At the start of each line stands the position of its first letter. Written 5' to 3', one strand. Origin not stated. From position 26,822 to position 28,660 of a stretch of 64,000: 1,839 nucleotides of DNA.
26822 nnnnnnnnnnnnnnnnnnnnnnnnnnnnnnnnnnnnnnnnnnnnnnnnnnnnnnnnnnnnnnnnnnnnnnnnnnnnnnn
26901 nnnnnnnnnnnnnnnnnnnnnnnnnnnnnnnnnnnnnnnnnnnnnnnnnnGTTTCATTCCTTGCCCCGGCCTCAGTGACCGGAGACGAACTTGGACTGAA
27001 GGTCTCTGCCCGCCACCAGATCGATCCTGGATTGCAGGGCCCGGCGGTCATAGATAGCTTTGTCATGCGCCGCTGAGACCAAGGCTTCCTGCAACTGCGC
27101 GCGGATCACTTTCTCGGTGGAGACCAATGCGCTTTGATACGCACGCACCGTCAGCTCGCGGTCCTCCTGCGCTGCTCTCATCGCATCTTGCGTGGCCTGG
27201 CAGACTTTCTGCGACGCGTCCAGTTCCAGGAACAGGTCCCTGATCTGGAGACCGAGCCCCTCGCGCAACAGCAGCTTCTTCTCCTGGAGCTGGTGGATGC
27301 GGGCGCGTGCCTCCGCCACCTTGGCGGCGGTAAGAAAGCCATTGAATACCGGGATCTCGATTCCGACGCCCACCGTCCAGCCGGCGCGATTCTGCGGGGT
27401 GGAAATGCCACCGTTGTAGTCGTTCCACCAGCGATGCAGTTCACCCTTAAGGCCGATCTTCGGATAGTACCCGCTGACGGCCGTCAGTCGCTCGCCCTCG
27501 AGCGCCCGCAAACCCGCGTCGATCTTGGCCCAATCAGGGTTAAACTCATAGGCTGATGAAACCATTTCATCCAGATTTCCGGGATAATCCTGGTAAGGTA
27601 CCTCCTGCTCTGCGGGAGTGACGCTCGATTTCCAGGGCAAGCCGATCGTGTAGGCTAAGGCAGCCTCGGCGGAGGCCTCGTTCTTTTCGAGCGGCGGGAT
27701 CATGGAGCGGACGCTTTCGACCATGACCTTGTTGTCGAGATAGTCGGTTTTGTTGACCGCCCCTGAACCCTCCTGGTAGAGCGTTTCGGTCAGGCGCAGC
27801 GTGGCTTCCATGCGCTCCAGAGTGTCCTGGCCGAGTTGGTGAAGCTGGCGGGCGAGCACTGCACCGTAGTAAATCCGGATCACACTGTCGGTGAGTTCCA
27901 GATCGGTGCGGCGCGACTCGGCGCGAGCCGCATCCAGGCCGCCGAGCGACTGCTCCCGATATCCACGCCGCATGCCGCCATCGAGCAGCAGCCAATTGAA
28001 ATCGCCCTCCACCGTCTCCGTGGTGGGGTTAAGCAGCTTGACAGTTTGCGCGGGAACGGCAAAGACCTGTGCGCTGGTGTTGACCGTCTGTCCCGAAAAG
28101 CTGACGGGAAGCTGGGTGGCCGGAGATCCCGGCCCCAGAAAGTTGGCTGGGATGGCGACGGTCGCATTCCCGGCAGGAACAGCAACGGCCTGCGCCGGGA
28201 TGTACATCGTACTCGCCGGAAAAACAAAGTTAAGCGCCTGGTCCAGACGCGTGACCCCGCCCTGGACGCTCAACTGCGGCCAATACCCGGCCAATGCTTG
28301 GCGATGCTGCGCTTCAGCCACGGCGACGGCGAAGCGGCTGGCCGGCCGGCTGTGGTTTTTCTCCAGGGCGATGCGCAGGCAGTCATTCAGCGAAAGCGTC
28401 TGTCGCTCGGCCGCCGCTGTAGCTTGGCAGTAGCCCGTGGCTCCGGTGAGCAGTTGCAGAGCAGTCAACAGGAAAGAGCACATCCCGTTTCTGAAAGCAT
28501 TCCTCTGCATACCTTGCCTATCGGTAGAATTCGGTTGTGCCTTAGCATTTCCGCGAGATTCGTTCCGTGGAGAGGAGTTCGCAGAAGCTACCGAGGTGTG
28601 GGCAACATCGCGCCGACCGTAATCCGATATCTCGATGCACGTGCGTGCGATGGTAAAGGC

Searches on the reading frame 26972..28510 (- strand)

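Call 34: search_protein_families(library=pfam, proteins=[window:26972-28510:-], max_evalue=0.001)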
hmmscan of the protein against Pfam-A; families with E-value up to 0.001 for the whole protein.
window:26972-28510:- (512 aa): 1 family
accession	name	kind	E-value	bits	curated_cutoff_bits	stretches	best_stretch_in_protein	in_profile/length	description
PF02321.23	OEP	-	3.5e-40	138.2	22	2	313-498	1-184/187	Outer membrane efflux protein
